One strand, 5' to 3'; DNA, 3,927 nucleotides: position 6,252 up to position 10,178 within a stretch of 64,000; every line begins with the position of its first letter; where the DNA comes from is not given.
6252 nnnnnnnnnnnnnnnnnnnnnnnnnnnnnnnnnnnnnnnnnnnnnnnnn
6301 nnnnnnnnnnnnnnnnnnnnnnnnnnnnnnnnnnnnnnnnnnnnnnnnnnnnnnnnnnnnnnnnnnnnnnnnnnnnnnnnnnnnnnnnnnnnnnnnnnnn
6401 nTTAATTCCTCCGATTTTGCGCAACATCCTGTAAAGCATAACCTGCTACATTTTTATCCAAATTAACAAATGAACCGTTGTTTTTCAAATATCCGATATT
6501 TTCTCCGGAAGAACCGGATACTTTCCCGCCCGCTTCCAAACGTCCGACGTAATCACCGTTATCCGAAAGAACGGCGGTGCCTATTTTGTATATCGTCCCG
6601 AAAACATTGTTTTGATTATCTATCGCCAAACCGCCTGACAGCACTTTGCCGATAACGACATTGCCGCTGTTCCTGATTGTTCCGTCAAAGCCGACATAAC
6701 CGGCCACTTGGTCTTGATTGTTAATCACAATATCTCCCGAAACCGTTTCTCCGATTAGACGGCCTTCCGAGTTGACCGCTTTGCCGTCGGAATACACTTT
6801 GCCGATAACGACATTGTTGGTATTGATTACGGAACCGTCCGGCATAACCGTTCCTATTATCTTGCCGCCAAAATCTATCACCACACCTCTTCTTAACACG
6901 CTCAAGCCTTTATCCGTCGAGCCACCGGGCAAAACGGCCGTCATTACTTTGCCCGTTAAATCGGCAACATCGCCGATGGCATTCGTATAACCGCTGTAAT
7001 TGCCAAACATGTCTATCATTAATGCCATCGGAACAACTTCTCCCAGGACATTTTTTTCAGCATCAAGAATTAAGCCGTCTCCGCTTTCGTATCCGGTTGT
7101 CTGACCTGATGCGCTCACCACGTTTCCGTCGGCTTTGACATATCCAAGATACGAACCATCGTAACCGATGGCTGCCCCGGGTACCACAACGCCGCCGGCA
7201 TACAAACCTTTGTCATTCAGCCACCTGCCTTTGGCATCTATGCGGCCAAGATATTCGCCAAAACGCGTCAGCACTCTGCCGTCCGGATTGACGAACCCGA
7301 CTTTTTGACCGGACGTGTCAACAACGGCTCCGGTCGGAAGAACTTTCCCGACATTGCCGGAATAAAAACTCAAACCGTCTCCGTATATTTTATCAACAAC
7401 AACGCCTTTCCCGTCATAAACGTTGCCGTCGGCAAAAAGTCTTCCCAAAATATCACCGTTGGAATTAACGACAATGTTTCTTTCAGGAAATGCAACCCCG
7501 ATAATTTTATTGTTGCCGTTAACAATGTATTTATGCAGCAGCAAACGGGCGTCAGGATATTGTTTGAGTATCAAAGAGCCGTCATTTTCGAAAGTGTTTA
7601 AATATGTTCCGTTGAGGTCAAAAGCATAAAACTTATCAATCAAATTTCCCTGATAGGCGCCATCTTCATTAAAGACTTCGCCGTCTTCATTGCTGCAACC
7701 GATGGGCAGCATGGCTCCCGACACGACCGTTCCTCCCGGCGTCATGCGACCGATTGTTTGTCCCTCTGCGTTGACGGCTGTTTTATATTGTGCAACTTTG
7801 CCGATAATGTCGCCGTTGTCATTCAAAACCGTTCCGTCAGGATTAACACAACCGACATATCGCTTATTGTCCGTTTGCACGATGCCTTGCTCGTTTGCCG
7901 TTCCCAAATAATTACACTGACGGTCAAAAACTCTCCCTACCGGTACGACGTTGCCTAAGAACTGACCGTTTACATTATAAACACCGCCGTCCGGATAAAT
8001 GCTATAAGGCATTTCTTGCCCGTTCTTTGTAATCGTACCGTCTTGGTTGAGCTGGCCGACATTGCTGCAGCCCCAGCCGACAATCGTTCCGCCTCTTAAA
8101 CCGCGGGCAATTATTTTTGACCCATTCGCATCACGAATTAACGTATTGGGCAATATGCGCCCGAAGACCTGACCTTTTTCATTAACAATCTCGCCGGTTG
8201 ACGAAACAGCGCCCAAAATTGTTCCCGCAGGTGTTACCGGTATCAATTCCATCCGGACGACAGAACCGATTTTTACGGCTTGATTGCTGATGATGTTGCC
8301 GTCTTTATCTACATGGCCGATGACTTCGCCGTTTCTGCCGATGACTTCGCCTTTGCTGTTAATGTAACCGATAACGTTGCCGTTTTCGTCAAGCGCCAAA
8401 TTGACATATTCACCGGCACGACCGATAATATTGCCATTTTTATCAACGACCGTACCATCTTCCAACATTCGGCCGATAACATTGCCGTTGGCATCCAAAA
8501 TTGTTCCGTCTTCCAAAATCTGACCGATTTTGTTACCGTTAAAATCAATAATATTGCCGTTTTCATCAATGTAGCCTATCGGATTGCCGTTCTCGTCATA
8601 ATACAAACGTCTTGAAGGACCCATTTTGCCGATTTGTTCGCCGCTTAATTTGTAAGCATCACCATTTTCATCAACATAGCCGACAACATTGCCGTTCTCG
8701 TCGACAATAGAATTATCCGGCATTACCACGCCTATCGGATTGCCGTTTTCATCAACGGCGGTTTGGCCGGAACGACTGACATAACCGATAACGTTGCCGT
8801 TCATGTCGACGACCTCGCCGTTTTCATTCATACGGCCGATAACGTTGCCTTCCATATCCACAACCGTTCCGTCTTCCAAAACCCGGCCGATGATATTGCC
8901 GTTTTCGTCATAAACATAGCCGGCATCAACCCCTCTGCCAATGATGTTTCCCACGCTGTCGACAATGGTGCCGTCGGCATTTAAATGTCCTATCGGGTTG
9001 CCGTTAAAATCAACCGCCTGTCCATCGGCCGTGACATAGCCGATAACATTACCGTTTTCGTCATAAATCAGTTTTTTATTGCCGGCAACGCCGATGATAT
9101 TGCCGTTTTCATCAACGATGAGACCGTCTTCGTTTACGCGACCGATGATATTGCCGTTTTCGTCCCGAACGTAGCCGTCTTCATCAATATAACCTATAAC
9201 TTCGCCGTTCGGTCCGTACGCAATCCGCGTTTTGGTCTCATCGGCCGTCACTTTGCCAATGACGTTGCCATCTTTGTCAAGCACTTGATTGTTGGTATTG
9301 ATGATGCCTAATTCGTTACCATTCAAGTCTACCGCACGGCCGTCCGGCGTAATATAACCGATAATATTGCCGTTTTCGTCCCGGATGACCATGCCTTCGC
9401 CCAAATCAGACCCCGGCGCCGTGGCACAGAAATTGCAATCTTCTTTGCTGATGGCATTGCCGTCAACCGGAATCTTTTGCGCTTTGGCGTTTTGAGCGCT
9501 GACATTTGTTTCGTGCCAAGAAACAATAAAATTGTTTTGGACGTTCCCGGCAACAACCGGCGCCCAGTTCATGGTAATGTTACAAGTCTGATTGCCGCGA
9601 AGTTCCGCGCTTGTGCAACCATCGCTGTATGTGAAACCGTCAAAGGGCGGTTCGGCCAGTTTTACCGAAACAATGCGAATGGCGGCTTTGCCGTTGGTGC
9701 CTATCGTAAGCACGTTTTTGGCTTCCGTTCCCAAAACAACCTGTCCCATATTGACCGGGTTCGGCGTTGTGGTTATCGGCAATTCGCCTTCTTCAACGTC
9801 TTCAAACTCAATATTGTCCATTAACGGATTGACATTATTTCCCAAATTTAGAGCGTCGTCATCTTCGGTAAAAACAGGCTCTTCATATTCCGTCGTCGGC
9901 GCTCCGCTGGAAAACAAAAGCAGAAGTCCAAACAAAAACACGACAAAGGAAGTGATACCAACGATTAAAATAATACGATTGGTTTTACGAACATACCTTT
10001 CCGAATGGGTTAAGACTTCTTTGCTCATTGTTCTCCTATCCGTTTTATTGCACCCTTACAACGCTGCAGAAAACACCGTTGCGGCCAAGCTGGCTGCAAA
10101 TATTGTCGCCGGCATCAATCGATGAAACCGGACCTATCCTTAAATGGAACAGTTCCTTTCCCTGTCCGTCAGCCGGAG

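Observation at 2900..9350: Novel 17-residue (51-nt) tandem repeat family with consensus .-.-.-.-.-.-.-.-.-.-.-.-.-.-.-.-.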

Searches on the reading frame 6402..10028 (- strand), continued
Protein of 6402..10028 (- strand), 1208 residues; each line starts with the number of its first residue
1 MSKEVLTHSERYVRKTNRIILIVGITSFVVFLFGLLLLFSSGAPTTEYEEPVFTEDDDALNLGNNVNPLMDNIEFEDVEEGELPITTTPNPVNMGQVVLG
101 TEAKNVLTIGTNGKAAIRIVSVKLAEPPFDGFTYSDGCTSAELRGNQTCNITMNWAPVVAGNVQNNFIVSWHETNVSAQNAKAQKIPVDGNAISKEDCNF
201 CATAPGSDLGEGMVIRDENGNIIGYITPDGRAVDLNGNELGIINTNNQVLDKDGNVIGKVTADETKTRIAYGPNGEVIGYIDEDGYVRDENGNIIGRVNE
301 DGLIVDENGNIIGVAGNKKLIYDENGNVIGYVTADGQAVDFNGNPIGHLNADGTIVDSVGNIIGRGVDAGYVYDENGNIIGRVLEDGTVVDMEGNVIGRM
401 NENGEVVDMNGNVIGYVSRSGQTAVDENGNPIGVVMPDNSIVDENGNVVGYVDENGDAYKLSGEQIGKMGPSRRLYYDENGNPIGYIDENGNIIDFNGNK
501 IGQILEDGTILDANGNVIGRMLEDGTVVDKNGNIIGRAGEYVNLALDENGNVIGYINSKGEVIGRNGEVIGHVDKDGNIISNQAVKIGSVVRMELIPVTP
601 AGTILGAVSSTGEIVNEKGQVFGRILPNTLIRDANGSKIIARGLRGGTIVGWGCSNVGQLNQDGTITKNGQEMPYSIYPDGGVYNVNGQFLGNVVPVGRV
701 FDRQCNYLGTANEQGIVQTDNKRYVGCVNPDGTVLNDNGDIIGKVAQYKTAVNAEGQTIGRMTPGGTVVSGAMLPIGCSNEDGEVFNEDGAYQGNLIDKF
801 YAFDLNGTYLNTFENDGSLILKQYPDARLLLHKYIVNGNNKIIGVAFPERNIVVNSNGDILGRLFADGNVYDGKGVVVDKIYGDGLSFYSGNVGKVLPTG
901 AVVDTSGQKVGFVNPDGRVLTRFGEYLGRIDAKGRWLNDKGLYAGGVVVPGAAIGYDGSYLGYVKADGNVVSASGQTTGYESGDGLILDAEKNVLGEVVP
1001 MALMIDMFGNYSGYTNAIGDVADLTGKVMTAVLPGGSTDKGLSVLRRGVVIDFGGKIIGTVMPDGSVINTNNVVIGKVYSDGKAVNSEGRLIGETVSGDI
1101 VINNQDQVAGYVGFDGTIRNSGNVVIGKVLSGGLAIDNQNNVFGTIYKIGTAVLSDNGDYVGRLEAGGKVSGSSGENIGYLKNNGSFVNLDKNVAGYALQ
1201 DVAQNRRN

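Call 42: find_encoding_contigs(protein=P0037, flank=10000, max_places=2)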
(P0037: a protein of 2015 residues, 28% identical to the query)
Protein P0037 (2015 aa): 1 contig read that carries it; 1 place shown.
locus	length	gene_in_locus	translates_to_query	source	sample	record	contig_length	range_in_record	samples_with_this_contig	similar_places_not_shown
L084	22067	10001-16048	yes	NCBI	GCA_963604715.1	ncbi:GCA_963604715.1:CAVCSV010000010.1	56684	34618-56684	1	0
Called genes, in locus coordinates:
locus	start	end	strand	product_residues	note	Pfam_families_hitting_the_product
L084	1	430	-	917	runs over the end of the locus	PF02739:5_3_exonuc_N, PF01367:5_3_exonuc, PF01612:DNA_pol_A_exo1, PF00476:DNA_pol_A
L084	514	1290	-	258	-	PF01066:CDP-OH_P_transf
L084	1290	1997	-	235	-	PF02666:PS_Dcarbxylase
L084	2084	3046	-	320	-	PF17936:Big_6 (faint), PF19077:Big_13 (faint), PF01476:LysM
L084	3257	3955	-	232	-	PF12697:Abhydrolase_6, PF00561:Abhydrolase_1, PF12146:Hydrolase_4 (weak)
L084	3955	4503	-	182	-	PF00857:Isochorismatase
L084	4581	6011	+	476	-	PF00270:DEAD, PF04851:ResIII, PF00271:Helicase_C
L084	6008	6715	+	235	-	PF02230:Abhydrolase_2, PF00561:Abhydrolase_1 (weak), PF00326:Peptidase_S9 (faint), PF00756:Esterase (weak)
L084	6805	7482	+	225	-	PF04335:VirB8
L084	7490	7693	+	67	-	-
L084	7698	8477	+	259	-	PF04335:VirB8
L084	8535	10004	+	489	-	PF03524:CagX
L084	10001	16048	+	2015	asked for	PF05593:RHS_repeat (faint), PF12396:DUF3659 (faint), PF21784:Bflower (faint), PF21785:Bflower_2, PF03743:TrbI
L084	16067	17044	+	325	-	PF00437:T2SSE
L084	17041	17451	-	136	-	PF07309:FlaF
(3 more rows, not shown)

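Call 43: find_encoding_contigs(protein=P0044, flank=10000, max_places=2)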
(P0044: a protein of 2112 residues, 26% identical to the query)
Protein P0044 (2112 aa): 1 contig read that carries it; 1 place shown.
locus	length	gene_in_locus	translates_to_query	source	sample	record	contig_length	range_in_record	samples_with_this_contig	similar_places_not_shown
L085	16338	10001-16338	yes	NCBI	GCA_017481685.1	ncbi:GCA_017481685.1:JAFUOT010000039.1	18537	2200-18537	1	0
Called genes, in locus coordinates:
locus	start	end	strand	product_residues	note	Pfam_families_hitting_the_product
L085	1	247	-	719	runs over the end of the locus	PF25024:EGF_TEN (weak), PF07974:EGF_2 (faint), PF23106:EGF_Teneurin (faint), PF25024:EGF_TEN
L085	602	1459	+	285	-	-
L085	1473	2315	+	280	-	-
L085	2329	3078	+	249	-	-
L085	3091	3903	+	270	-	-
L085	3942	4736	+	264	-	-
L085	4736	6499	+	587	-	-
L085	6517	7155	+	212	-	PF04335:VirB8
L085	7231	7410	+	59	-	-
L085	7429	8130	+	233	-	PF04335:VirB8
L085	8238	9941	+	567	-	PF03524:CagX, PF05036:SPOR (weak)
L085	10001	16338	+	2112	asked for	PF12396:DUF3659 (faint), PF21784:Bflower (faint), PF21785:Bflower_2, PF03743:TrbI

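Call 44: find_encoding_contigs(protein=P0068, flank=10000, max_places=2)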
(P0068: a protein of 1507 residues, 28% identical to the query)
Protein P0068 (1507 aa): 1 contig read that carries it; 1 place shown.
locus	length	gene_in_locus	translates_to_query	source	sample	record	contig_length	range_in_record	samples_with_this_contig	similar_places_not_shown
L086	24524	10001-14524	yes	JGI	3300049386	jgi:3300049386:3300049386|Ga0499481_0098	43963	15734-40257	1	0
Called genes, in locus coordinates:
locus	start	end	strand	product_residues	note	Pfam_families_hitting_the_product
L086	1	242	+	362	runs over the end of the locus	PF13609:Porin_4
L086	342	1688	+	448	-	PF01029:NusB, PF13649:Methyltransf_25 (faint), PF01189:Methyltr_RsmB-F, PF13847:Methyltransf_31 (faint)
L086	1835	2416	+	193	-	PF08645:PNK3P, PF13242:Hydrolase_like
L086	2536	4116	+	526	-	PF02776:TPP_enzyme_N, PF00205:TPP_enzyme_M, PF02775:TPP_enzyme_C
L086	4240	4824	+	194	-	PF04143:Sulf_transp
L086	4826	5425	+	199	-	PF20398:DUF6691 (weak), PF04143:Sulf_transp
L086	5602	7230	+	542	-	PF13541:ChlI, PF00493:MCM, PF00158:Sigma54_activat (faint), PF01078:Mg_chelatase, PF07728:AAA_5, PF13335:Mg_chelatase_C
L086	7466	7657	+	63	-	-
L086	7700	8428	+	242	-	PF04335:VirB8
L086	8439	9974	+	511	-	PF03524:CagX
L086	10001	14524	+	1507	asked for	PF12396:DUF3659 (faint), PF21784:Bflower (faint), PF21785:Bflower_2, PF03743:TrbI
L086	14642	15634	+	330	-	PF00437:T2SSE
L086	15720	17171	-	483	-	PF00749:tRNA-synt_1c, PF19269:Anticodon_2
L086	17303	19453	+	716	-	PF13567:DUF4131, PF03772:Competence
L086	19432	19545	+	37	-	-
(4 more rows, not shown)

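Call 65: list_cluster_members(proteins=[window:6402-10028:-, window:2159-6400:-])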
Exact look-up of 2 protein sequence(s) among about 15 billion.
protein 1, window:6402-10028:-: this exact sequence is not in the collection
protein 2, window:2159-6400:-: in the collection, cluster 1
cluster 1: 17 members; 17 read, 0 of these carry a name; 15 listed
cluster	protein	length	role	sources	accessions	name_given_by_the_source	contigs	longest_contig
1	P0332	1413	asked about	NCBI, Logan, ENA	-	-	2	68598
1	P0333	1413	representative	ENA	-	-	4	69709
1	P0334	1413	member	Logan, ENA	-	-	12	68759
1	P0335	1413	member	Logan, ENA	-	-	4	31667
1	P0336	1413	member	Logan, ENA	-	-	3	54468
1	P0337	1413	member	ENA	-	-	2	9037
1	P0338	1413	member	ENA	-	-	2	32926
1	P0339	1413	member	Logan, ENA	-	-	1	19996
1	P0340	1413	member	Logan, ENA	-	-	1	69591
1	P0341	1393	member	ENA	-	-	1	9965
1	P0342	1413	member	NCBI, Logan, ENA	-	-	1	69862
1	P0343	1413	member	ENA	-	-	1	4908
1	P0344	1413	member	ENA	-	-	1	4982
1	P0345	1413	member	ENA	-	-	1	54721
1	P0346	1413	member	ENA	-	-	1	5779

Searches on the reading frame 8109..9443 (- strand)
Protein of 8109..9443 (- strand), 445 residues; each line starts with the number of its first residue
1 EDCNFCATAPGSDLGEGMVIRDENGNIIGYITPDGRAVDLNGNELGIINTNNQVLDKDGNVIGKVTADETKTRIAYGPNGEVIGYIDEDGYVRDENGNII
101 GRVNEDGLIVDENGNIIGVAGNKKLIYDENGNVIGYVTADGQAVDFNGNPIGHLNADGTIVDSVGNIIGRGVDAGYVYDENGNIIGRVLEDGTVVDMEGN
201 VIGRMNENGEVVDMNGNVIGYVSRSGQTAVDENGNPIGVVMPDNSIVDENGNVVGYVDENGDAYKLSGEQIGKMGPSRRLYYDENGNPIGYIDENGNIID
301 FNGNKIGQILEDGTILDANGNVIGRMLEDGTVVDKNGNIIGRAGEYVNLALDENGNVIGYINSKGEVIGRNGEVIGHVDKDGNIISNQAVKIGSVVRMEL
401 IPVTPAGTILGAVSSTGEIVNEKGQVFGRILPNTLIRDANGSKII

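Call 36: predict_structure(alignment_id=A1)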
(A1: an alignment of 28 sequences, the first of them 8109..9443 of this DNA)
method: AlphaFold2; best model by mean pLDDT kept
length: 445 residues; sequences in the alignment: 28
mean_pLDDT: 84.4   pTM: 0.59
mean pLDDT of the five models: 84.4, 82.0, 77.1, 75.5, 72.7
residues with pLDDT >= 90: 158; 70-90: 259; 50-70: 9; < 50: 19
segments of 3 or more residues with pLDDT < 50: 1-16, 68-70
pLDDT, mean of each block of 10 residues (from residue 1): 33 49 82 81 88 89 70 79 83 87 87 89 88 84 83 82 89 84 81 85 89 91 87 89 86 86 85 94 91 94 92 90 92 92 93 93 91 88 87 85 82 83 82 84 73
secondary structure, 60 per line:
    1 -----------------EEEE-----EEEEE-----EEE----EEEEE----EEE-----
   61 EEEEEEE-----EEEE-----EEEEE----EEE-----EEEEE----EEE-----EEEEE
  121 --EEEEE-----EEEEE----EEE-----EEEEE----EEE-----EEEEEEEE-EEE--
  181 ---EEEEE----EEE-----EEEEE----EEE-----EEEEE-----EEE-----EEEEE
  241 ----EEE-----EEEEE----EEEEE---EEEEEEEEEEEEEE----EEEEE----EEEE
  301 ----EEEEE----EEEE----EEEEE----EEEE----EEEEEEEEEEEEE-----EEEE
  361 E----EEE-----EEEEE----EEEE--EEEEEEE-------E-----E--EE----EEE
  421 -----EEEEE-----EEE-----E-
elements in order: E18-21 E27-31 E37-39 E44-48 E53-55 E61-67 E73-76 E82-86 E91-93 E99-103 E108-110 E116-120 E123-127 E133-137 E142-144 E150-154 E159-161 E167-174 E176-178 E184-188 E193-195 E201-205 E210-212 E218-222 E228-230 E236-240 E245-247 E253-257 E262-266 E270-283 E288-292 E297-300 E305-309 E314-317 E322-326 E331-334 E339-351 E357-361 E366-368 E374-378 E383-386 E389-395 E418-420 E426-430 E436-438

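Call 38: fold_search(model_id=the predicted structure, library=pdb)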
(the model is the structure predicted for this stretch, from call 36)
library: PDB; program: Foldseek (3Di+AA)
matches with E <= 10: 1307; with E <= 0.001: 74
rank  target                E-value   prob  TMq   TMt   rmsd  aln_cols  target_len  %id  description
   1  8uy4_A                3.1e-18  0.95  0.09  0.04  28.5       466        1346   16  Acinetobacter baumannii Tse15 Rhs effector (released 2024-10-09)
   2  8qja_A                1.4e-16  0.84  0.08  0.05  30.0       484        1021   16  T6SS-linked Rhs repeat protein - Advenella mimigardefordensis VgrG-Rhs core (released 2024-09-25)
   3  8qja_B                3.0e-16  0.82  0.09  0.05  30.5       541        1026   17  T6SS-linked Rhs repeat protein - Advenella mimigardefordensis VgrG-Rhs core (released 2024-09-25)
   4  8qja_D                1.1e-15  0.72  0.08  0.05  30.5       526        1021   18  T6SS-linked Rhs repeat protein - Advenella mimigardefordensis VgrG-Rhs core (released 2024-09-25)
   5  8qja_C                2.2e-15  0.72  0.09  0.05  30.4       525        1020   17  T6SS-linked Rhs repeat protein - Advenella mimigardefordensis VgrG-Rhs core (released 2024-09-25)
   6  8cp6_B                3.6e-12  0.30  0.08  0.05  32.2       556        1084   15  Type six secretion system exported effector 5 (Tse5) (released 2023-12-06)
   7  8prj                  8.4e-12  0.60  0.10  0.12  23.2       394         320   14  The structure of v31Bagel8 (released 2024-07-24)
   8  8h8a_A                3.3e-11  0.21  0.08  0.05  33.4       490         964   15  Type VI secretion system effector RhsP in its post-autoproteolysis and monomeric form (released 2023-01-18)
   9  8qjc                  4.6e-11  0.35  0.09  0.05  26.1       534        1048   11  T6SS-linked Rhs repeat protein - Salmonella bongori Rhs-core domain with toxin domain (released 2024-09-25)
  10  9ifo_A                3.1e-10  0.21  0.09  0.04  28.5       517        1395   14  Structure of Teneurin-Like Protein (TLP) (released 2026-03-11)
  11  7awy                  3.4e-10  0.23  0.08  0.11  27.4       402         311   12  Crystal structure of the computationally designed Scone-R protein (released 2021-01-13)
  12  6suq                  1.5e-09  0.20  0.08  0.04  23.4       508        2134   12  Crystal Structure of TcdB2-TccC3-TEV (released 2019-12-04)
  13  6cmx_A                2.8e-09  0.12  0.08  0.05  31.1       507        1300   11  Human Teneurin 2 extra-cellular region (released 2018-07-25)
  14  6fay                  3.5e-09  0.14  0.08  0.04  30.3       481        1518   13  Teneurin3 monomer (released 2018-03-28)
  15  4goy_B                8.1e-09  0.25  0.12  0.12  23.6       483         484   10  The crystal structure of human fascin 1 K41A mutant (released 2012-11-28)
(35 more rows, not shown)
